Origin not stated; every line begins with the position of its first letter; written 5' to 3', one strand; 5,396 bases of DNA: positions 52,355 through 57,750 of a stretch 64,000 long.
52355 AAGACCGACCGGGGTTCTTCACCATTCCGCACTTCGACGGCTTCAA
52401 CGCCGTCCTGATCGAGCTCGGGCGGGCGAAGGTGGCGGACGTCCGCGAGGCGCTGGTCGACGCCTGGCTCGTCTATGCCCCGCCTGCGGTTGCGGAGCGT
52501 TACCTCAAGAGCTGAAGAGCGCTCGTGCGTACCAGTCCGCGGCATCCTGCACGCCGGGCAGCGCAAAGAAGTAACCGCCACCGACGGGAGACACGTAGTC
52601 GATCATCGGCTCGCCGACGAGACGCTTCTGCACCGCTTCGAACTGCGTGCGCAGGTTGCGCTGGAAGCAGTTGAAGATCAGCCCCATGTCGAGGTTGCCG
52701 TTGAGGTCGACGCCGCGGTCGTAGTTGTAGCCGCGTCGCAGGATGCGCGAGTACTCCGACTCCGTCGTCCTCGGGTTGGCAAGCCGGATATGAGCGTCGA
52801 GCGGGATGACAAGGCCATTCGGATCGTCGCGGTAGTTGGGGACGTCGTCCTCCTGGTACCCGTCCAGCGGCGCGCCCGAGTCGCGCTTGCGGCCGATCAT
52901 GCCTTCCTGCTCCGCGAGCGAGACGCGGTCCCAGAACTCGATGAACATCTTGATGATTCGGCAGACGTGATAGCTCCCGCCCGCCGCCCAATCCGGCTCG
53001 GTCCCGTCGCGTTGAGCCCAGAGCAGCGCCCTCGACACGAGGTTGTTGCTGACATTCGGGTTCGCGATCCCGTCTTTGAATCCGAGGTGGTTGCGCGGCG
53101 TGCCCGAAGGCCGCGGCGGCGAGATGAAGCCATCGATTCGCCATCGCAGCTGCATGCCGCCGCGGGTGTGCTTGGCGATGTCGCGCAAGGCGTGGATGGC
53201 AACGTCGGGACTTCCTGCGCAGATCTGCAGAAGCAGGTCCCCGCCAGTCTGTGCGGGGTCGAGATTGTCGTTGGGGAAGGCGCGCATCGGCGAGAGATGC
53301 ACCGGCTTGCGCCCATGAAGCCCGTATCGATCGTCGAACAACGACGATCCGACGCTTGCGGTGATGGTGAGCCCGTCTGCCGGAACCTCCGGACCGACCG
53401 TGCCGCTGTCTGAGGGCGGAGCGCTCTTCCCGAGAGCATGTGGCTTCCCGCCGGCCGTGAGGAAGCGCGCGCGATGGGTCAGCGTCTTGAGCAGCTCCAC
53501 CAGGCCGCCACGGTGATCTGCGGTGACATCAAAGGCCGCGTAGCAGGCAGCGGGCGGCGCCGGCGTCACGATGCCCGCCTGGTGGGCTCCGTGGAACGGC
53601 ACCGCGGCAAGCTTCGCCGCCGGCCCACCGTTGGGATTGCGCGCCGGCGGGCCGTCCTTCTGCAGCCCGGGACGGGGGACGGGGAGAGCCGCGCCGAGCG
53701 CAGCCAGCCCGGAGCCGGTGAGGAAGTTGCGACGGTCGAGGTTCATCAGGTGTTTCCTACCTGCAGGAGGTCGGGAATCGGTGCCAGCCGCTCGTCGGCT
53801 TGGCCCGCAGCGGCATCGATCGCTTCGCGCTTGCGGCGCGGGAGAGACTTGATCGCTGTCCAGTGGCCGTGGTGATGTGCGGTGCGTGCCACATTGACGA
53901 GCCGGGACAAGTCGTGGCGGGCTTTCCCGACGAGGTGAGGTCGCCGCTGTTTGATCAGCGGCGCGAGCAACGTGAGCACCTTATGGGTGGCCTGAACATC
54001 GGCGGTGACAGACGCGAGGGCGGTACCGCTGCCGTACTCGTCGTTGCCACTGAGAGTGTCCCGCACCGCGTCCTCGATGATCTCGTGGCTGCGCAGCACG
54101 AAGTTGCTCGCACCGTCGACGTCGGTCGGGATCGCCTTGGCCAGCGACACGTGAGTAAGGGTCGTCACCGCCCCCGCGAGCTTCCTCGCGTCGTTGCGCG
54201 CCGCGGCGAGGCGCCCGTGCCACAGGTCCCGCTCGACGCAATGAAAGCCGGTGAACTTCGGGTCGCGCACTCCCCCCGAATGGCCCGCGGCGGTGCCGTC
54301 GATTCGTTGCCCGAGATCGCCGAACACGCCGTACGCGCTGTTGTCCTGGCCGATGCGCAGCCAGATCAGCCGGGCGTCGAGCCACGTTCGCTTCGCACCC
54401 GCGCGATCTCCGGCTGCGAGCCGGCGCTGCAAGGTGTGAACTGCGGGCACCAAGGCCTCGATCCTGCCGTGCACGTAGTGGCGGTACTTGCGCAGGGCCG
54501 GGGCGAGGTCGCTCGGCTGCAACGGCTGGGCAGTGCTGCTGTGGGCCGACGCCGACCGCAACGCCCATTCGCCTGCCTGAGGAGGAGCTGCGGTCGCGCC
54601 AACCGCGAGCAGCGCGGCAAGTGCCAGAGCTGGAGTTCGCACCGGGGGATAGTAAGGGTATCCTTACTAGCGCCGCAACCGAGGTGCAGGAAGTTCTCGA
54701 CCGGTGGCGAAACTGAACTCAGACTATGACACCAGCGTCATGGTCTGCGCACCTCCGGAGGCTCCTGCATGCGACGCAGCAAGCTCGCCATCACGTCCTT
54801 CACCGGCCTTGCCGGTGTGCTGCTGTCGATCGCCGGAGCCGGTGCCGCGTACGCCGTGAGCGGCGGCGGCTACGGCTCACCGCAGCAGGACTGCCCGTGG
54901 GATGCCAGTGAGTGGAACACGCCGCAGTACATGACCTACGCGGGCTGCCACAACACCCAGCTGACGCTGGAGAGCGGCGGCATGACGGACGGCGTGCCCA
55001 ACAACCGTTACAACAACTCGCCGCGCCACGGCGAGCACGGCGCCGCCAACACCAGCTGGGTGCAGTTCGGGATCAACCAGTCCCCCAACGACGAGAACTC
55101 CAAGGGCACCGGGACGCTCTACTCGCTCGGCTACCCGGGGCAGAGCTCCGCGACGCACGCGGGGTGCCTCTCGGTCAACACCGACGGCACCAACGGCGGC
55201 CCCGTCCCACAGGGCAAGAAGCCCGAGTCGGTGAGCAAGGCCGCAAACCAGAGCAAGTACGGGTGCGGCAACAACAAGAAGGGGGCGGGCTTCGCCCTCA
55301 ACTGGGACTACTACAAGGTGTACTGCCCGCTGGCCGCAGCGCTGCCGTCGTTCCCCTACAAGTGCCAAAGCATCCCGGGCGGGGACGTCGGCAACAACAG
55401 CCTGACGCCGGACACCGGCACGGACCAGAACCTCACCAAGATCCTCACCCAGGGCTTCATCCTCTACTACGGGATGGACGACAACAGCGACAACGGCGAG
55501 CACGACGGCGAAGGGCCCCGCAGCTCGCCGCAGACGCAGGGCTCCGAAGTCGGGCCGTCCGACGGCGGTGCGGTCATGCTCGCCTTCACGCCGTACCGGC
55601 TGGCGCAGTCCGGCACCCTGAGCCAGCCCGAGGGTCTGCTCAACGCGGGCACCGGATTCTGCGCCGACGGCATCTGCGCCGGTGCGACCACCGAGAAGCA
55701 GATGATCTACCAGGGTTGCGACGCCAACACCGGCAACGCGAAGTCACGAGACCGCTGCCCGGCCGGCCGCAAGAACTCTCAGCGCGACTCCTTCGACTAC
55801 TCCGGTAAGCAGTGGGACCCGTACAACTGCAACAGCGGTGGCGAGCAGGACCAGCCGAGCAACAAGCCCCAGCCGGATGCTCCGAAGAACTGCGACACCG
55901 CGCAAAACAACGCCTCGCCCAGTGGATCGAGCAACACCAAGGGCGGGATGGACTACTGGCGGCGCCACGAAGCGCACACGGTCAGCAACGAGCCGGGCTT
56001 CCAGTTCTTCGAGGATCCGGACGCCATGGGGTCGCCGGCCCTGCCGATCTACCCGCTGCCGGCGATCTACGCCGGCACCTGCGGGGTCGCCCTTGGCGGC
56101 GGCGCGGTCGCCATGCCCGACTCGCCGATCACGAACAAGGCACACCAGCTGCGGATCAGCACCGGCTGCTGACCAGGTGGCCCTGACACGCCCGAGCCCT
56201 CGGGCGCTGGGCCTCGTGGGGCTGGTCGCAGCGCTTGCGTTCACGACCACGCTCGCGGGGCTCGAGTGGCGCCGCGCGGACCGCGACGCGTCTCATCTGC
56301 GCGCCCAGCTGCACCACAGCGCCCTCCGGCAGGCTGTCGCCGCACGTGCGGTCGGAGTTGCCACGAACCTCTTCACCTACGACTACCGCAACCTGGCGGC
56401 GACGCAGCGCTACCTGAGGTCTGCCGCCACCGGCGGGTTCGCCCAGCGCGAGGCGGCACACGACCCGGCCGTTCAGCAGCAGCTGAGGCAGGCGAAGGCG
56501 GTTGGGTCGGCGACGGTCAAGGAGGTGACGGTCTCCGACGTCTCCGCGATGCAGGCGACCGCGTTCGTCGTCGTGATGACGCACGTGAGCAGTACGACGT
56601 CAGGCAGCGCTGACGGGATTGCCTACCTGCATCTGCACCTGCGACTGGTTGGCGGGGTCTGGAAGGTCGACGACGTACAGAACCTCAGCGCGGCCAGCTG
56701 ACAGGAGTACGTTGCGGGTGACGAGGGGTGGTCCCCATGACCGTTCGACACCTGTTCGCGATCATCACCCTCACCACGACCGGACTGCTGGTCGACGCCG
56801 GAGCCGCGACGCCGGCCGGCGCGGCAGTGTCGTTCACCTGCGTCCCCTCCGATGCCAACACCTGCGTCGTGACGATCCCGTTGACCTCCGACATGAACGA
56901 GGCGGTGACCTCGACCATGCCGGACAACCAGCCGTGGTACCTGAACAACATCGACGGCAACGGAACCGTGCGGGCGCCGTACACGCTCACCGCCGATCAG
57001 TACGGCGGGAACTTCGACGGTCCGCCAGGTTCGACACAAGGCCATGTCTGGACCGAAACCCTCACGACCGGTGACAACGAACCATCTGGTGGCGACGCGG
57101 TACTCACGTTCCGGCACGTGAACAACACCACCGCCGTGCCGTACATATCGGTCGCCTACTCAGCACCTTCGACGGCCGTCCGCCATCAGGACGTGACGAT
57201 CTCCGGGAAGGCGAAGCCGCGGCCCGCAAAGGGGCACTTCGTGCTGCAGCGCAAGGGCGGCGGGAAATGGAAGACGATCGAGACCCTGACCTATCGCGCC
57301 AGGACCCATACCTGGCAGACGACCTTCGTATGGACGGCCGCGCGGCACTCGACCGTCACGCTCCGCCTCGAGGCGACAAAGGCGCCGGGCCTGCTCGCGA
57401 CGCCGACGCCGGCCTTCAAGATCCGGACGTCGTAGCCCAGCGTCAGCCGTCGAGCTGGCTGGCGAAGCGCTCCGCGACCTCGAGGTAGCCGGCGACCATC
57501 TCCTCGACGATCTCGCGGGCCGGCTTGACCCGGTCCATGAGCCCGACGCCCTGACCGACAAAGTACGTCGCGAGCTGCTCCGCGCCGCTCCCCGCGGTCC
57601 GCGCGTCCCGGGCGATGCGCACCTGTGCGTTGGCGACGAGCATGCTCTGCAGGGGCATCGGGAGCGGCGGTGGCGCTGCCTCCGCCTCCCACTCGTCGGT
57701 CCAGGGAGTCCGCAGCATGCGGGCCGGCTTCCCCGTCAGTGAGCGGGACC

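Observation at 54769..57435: Three-gene cluster of uncharacterised exported proteins, including a 467-aa Cys-rich secreted protein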

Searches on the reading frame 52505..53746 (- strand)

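Call 5: search_protein_families(library=pfam, proteins=[window:52505-53746:-], max_evalue=1)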
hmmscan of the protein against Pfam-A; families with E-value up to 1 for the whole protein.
window:52505-53746:- (413 aa): 3 families
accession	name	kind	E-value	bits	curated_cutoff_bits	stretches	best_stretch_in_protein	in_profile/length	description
PF20628.3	Dyp_perox_C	-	3.8e-44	150.8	20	1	216-399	1-165/166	Dyp-type peroxidase, C-terminal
PF04261.18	Dyp_perox_N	-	4.9e-39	134.1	20.4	1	56-207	1-145/146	Dyp-type peroxidase, N-terminal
PF10518.14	TAT_signal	-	0.00024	21.3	22.7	1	2-22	1-21/21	TAT (twin-arginine translocation) pathway signal sequence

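Call 6: search_protein_families(library=ncbifam, proteins=[window:52505-53746:-], max_evalue=1)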
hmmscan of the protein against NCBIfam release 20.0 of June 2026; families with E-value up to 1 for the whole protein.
window:52505-53746:- (413 aa): 3 families
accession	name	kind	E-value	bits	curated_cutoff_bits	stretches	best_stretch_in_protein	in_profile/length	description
TIGR01412.1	tat_substr_1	equivalog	9.7e-131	436.5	428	1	3-411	8-419/420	iron uptake transporter deferrochelatase/peroxidase subunit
TIGR01413.1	Dyp_perox_fam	superfamily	1.4e-90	303.9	100.5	1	56-400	1-322/323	Dyp-type peroxidase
TIGR01409.1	TAT_signal_seq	domain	0.0017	18.6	16.7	1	3-25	1-25/29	twin-arginine translocation signal domain-containing protein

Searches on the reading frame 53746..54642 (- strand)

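Call 5: search_protein_families(library=pfam, proteins=[window:53746-54642:-], max_evalue=1)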
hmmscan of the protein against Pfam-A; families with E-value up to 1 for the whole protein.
window:53746-54642:- (298 aa): 1 family
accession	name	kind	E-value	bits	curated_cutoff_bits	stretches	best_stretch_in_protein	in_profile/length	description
PF09375.15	Peptidase_M75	-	2e-09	37.9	23.5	1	49-277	1-276/288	Imelysin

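Call 6: search_protein_families(library=ncbifam, proteins=[window:53746-54642:-], max_evalue=1)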
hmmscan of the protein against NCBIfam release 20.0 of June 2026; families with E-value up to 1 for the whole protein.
window:53746-54642:- (298 aa): 2 families
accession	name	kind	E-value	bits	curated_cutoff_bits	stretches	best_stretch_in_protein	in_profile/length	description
NF041757.1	EfeO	equivalog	9e-32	110.5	270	1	35-289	111-355/359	iron uptake system protein EfeO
NF007697.0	PRK10378.1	subfamily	1.6e-22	80.1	297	1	31-287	117-366/375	iron uptake system protein EfeO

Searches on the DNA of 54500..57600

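Call 65: search_rna_families(source=window, start=54500, end=57600, threshold=evalue, max_evalue=1)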
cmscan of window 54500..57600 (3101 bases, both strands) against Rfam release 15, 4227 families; matches with E-value up to 1: 0.
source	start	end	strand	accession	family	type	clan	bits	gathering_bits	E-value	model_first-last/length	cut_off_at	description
